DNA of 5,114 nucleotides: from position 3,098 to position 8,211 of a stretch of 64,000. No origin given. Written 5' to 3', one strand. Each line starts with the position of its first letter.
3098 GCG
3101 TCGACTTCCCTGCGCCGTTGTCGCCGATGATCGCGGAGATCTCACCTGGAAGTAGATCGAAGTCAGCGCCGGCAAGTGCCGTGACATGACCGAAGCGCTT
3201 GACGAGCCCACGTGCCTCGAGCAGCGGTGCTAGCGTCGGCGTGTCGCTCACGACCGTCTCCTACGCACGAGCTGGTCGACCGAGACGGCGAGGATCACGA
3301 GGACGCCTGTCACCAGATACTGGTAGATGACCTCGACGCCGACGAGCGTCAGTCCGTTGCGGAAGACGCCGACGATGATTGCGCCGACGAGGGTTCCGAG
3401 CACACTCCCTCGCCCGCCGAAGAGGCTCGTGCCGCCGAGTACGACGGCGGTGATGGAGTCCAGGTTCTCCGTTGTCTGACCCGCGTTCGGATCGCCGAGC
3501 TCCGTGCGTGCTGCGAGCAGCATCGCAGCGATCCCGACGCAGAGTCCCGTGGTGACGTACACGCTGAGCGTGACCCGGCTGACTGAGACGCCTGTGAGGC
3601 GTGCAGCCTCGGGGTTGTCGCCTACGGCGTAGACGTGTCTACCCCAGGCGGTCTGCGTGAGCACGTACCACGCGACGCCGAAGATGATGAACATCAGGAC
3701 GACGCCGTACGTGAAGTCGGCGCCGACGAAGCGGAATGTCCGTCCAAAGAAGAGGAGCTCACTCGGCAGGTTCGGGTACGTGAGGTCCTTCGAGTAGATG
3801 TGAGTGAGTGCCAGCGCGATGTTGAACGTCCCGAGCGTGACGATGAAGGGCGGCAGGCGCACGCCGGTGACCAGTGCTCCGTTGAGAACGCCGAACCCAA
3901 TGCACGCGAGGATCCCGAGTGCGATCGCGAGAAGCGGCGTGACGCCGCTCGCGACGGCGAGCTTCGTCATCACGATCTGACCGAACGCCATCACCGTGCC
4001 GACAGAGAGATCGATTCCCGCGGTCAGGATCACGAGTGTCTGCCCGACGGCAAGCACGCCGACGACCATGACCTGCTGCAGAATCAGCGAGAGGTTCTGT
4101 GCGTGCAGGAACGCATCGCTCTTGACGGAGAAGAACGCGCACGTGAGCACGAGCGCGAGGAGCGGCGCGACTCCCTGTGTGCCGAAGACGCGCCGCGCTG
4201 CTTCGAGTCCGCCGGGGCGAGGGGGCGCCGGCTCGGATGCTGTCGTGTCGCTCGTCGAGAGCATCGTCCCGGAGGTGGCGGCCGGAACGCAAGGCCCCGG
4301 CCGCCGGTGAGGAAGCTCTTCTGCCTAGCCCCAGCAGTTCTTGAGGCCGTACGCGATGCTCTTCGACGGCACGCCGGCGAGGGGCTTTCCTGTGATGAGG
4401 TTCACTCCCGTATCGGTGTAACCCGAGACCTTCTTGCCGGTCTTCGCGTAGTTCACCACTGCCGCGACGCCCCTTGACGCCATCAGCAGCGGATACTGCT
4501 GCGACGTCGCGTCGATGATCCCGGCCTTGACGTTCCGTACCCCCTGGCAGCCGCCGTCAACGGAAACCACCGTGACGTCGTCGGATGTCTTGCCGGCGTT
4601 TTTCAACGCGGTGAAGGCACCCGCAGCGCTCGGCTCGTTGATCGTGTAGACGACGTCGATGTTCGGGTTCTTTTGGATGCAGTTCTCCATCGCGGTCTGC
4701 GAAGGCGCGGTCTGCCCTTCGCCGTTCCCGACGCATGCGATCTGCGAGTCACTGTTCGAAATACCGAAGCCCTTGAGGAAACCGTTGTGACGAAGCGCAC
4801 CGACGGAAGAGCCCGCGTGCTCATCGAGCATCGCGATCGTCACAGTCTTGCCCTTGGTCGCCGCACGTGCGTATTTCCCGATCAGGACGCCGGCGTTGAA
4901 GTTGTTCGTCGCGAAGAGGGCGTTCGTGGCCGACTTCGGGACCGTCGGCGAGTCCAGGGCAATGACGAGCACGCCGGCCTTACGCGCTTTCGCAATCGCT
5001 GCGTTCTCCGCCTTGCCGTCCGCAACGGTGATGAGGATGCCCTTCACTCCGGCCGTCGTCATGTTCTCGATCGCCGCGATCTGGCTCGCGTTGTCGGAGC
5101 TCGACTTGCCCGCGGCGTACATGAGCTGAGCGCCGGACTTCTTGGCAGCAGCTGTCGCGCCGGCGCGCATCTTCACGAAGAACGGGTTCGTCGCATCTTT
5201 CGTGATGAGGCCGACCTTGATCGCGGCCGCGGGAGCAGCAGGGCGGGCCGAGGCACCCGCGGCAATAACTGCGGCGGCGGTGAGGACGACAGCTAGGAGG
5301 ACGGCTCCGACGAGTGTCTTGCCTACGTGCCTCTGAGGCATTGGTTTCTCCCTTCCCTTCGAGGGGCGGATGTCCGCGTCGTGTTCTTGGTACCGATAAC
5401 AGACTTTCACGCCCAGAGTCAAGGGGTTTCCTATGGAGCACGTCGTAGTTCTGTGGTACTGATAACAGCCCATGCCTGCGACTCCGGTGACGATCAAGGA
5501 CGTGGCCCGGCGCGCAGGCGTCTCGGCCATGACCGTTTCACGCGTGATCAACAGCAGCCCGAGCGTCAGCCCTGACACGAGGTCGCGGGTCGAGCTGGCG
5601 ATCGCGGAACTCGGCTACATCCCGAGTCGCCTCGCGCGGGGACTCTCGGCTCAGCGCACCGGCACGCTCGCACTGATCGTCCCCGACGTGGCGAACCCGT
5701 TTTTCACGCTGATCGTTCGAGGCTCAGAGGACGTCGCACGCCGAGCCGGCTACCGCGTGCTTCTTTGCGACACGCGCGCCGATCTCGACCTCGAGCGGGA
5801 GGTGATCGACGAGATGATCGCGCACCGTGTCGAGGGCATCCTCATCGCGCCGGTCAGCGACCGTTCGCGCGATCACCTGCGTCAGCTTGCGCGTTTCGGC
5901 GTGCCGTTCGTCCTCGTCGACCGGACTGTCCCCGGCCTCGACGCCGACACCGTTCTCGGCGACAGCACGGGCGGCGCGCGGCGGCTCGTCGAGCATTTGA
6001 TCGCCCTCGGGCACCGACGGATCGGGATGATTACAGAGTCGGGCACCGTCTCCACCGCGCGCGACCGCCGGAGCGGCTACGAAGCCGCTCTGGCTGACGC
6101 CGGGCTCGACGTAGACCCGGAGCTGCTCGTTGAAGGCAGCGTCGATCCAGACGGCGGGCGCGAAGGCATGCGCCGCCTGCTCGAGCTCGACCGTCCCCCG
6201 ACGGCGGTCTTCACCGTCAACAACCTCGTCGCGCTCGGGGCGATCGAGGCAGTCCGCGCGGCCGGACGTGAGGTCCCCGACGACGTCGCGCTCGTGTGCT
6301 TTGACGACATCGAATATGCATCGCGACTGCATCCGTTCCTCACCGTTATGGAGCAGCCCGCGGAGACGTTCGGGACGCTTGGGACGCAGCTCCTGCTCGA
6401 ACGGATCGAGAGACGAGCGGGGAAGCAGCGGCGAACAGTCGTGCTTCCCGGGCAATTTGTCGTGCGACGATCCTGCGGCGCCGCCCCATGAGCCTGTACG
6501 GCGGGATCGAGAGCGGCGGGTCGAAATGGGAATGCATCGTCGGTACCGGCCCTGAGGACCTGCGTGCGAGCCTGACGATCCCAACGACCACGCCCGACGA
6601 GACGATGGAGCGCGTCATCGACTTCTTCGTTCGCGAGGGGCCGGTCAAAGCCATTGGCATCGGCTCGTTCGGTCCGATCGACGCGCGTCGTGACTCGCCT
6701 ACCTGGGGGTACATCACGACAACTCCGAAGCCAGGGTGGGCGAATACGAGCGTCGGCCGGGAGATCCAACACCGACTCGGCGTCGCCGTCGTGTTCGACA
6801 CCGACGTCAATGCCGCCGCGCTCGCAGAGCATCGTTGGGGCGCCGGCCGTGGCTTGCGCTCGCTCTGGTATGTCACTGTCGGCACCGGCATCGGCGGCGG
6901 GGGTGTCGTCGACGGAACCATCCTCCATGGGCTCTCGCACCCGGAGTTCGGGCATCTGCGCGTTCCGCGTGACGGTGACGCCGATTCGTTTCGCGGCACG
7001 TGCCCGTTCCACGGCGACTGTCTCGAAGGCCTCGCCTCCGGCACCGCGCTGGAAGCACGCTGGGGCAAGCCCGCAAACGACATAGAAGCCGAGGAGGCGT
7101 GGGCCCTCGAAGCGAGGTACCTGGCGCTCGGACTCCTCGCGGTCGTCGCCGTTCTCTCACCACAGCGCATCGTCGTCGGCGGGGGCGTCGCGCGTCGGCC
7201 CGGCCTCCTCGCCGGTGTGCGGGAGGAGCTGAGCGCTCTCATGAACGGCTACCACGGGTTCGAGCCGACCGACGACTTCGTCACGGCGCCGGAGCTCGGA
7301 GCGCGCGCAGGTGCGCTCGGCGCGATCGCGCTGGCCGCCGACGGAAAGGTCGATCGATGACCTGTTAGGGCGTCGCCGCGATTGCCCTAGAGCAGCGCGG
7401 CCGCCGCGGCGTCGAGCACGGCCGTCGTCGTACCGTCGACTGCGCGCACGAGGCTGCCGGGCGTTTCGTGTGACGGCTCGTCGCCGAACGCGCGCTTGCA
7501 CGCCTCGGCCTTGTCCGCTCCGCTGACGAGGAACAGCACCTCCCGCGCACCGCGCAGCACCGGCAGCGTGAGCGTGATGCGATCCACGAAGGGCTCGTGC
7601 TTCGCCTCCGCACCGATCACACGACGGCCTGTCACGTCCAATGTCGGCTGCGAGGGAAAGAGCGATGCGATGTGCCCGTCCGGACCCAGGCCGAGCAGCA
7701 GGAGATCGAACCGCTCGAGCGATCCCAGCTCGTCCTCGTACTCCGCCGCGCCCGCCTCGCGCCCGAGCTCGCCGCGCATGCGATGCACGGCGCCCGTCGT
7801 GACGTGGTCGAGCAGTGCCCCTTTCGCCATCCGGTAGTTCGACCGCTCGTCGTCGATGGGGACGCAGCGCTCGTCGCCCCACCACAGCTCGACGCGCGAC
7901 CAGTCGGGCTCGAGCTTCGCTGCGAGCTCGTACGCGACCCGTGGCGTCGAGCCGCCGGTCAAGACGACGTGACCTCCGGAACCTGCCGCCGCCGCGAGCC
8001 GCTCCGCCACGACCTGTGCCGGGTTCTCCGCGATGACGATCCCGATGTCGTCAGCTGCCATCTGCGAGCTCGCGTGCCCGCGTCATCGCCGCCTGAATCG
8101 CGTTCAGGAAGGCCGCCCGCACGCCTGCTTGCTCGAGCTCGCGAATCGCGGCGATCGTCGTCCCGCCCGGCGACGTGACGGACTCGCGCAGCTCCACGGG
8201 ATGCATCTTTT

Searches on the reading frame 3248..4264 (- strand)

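Call 42: search_protein_families(library=pfam, proteins=[window:3248-4264:-], max_evalue=0.001)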
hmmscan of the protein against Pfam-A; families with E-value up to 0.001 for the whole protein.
window:3248-4264:- (338 aa): 1 family
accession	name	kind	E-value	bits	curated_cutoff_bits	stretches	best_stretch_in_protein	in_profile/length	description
PF02653.21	BPD_transp_2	-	5.4e-43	147.5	26.8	1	58-327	2-269/269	Branched-chain amino acid transport system / permease component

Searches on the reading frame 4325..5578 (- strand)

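Call 42: search_protein_families(library=pfam, proteins=[window:4325-5578:-], max_evalue=0.001)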
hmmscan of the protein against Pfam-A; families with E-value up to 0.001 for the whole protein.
window:4325-5578:- (417 aa): 2 families
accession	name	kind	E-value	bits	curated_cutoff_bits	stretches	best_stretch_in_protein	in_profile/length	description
PF13407.12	Peripla_BP_4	-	1.4e-46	159.6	35.1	1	122-383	1-258/258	Periplasmic binding protein domain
PF00532.27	Peripla_BP_1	-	1.8e-22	80.6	22.2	1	121-349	3-225/281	Periplasmic binding proteins and sugar binding domain of LacI family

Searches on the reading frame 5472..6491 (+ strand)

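Call 42: search_protein_families(library=pfam, proteins=[window:5472-6491:+], max_evalue=0.001)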
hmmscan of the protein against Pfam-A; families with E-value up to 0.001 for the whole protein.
window:5472-6491:+ (339 aa): 4 families
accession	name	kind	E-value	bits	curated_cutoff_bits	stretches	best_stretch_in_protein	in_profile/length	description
PF13377.12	Peripla_BP_3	-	6.5e-36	124.4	26.5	1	173-335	1-167/167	Periplasmic binding protein-like domain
PF00532.27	Peripla_BP_1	-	9.2e-34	117.6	22.2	1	64-315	2-264/281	Periplasmic binding proteins and sugar binding domain of LacI family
PF13407.12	Peripla_BP_4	-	1.6e-22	80.7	35.1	1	67-279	2-218/258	Periplasmic binding protein domain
PF00356.27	LacI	-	8.1e-22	77.2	27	1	7-52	1-46/46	Bacterial regulatory proteins, lacI family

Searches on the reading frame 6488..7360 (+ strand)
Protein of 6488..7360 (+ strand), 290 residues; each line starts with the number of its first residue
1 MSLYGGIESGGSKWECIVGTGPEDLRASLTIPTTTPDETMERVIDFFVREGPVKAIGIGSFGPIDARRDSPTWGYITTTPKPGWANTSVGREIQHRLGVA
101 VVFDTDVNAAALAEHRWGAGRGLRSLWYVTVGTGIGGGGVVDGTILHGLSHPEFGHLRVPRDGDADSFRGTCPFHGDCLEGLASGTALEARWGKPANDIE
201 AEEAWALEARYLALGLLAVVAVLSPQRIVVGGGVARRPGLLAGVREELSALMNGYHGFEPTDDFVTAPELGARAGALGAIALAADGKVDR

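Call 42: search_protein_families(library=pfam, proteins=[window:6488-7360:+], max_evalue=0.001)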
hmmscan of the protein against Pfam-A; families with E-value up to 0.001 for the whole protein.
window:6488-7360:+ (290 aa): 1 family
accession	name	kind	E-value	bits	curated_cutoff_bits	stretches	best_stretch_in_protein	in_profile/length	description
PF00480.26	ROK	-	3.9e-59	201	22.9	1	4-284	1-292/294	ROK family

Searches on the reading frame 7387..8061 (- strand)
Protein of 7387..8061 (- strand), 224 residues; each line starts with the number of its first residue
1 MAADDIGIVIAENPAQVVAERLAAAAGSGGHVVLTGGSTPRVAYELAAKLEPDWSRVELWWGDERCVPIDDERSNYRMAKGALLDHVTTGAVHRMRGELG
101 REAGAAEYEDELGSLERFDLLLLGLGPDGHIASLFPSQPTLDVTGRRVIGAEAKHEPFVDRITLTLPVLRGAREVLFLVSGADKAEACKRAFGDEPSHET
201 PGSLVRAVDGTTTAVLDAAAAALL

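Call 42: search_protein_families(library=pfam, proteins=[window:7387-8061:-], max_evalue=0.001)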
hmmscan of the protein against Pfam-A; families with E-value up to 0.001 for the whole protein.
window:7387-8061:- (224 aa): 1 family
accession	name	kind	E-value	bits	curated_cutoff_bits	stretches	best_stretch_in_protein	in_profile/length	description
PF01182.26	Glucosamine_iso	-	1.1e-60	205.7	27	1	13-212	9-223/225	Glucosamine-6-phosphate isomerases/6-phosphogluconolactonase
